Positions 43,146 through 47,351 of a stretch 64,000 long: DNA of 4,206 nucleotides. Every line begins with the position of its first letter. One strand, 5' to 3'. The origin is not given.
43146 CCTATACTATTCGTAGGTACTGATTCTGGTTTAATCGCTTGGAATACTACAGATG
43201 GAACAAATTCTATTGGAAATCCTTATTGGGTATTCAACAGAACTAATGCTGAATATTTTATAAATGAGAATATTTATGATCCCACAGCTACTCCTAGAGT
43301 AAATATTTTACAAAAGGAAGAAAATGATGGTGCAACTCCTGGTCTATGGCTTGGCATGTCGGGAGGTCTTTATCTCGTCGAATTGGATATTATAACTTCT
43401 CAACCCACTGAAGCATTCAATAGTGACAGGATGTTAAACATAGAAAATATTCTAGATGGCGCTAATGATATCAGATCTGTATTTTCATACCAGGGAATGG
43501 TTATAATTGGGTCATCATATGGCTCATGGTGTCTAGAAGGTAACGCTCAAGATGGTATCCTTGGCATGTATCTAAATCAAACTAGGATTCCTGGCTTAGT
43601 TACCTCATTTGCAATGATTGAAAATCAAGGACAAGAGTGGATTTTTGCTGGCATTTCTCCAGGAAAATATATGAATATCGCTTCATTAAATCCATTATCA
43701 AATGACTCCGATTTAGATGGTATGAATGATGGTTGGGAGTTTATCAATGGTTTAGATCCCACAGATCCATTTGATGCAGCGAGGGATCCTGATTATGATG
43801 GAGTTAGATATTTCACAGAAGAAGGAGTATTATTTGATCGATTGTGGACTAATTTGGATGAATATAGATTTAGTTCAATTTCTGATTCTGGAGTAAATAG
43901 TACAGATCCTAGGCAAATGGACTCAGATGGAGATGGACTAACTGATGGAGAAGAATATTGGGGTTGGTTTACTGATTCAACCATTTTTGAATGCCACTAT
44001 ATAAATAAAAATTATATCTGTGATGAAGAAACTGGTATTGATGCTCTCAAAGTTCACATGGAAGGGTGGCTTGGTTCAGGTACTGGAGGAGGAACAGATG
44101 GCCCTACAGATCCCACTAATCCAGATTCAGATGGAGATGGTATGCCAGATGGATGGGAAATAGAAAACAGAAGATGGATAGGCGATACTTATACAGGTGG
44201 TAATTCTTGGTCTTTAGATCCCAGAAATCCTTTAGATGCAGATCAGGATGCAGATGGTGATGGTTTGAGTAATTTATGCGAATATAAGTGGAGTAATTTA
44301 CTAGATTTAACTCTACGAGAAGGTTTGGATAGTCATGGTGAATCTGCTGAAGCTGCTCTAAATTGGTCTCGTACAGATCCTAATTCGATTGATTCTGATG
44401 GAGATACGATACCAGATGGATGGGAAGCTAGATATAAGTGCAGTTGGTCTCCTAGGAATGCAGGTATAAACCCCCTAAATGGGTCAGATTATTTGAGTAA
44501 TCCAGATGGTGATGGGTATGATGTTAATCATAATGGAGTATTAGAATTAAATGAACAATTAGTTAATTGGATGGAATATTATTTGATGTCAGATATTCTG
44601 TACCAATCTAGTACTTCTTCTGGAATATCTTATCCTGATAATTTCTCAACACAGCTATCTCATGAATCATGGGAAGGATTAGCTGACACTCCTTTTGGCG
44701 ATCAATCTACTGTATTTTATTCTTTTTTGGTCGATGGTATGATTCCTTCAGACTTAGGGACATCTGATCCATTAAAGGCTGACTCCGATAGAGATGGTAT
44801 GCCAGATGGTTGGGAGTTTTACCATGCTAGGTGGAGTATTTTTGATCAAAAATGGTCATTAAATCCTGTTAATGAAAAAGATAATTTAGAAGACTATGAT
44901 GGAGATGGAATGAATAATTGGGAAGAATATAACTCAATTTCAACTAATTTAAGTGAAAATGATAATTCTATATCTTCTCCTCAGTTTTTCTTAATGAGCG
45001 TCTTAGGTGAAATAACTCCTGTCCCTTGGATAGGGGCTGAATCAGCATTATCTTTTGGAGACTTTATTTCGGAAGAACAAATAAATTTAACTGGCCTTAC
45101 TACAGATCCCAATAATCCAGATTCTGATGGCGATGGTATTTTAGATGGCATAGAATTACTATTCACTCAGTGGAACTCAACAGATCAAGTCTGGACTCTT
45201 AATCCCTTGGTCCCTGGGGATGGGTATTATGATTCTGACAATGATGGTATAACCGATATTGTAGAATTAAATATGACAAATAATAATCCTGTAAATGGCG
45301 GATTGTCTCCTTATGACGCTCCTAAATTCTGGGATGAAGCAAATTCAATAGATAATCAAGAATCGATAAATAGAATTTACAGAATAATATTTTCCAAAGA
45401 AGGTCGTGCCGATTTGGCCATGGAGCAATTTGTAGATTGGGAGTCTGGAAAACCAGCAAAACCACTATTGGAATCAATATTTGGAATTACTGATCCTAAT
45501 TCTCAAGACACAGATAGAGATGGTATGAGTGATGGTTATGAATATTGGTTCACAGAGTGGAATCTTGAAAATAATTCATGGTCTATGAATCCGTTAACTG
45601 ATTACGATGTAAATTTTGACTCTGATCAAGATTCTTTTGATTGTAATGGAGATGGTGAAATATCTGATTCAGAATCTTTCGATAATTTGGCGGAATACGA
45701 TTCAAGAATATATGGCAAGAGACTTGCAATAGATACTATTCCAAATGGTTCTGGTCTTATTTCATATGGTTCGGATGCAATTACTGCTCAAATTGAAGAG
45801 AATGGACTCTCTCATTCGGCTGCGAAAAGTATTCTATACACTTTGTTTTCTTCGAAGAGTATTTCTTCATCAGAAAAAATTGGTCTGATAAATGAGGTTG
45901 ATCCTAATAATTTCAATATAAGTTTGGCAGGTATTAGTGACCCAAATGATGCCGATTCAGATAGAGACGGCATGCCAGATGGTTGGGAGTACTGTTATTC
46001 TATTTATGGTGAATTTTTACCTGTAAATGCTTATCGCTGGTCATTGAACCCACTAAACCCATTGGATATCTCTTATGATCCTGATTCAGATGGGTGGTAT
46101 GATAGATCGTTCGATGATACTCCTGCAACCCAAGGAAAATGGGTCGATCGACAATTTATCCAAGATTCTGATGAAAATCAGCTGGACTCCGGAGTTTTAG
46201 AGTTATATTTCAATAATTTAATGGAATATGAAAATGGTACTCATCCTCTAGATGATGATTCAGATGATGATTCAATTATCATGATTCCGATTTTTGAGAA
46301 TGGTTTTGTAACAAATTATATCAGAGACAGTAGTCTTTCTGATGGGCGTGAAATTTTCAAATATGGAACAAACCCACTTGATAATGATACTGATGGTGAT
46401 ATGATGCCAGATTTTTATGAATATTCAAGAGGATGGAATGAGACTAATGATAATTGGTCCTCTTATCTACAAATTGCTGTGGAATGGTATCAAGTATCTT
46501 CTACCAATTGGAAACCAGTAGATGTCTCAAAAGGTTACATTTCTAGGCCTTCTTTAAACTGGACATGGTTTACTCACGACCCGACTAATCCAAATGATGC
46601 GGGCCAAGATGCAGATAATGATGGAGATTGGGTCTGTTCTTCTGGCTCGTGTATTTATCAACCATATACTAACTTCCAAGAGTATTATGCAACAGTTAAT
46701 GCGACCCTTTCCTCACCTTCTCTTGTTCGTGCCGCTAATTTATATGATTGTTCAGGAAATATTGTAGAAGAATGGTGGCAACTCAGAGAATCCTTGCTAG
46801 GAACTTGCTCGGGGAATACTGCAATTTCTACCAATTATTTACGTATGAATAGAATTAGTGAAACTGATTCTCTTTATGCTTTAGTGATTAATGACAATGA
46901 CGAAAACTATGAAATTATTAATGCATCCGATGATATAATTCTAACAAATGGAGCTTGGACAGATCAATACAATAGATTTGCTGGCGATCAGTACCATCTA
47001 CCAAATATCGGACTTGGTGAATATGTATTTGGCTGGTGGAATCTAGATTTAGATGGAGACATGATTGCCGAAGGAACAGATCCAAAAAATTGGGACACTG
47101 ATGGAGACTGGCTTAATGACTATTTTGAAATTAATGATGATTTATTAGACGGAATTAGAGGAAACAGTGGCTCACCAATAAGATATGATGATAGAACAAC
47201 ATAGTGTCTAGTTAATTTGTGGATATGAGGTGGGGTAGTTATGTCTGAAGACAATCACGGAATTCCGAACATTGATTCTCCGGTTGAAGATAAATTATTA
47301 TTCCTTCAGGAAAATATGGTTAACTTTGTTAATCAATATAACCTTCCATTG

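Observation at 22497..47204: Co-directional surface-glycoprotein module: aglB-giant, S8 protease, beta-helix giant, STAND regulator, TSP3/propeller giant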

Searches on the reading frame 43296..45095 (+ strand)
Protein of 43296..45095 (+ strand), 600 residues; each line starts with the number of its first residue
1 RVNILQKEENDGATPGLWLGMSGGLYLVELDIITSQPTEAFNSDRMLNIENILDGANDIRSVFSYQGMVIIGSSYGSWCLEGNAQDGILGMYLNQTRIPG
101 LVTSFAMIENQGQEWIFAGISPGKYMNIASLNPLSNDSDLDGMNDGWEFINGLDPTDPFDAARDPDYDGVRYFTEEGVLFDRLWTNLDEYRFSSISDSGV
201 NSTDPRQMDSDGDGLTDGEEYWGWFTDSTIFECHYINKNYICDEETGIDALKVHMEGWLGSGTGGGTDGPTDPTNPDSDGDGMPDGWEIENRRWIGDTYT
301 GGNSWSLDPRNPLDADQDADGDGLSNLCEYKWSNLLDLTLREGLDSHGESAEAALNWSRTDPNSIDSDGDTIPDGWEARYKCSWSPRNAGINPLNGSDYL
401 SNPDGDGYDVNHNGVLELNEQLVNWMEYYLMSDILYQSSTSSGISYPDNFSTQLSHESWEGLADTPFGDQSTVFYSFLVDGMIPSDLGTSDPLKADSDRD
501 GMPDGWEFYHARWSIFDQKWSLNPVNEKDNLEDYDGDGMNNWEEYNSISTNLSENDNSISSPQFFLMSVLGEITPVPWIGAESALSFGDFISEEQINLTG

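Call 66: search_protein_families(library=pfam, proteins=[window:43296-45095:+], max_evalue=1)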
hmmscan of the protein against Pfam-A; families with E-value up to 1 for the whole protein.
window:43296-45095:+ (600 aa): 2 families
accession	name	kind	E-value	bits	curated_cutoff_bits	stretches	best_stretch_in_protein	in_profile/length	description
PF18884.5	TSP3_bac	-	0.023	15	25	2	277-289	1-13/22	Bacterial TSP3 repeat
PF03495.19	Binary_toxB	-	0.23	12.1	25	0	276-290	1-15/78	Clostridial binary toxin B/anthrax toxin PA Ca-binding domain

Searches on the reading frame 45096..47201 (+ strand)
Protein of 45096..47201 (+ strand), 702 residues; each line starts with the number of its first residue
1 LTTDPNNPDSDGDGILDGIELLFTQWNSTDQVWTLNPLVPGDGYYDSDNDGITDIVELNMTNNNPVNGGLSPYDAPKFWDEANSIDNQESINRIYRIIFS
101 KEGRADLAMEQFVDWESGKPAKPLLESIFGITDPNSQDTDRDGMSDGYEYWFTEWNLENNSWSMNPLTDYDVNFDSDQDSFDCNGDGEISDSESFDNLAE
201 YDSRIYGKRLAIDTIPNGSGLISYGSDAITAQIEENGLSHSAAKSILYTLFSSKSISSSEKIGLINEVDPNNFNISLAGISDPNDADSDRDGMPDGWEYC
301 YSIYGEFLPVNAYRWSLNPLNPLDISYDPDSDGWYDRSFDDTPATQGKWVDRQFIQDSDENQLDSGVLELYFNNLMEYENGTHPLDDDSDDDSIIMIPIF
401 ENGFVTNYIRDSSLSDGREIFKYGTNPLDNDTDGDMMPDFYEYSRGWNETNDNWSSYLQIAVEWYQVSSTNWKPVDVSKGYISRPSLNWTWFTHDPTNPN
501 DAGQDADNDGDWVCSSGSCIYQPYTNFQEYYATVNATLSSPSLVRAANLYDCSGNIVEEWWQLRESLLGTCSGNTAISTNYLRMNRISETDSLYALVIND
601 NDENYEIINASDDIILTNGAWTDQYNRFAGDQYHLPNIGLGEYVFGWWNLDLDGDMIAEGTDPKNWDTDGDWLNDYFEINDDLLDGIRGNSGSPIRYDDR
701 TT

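Call 66: search_protein_families(library=pfam, proteins=[window:45096-47201:+], max_evalue=1)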
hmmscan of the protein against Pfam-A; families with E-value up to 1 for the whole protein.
window:45096-47201:+ (702 aa): 2 families
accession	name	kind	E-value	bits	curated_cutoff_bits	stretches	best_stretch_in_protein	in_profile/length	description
PF18884.5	TSP3_bac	-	0.0071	16.6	25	3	46-59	1-14/22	Bacterial TSP3 repeat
PF17736.7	Ig_C17orf99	-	0.17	12.4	26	1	239-284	25-68/95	C17orf99 Ig domain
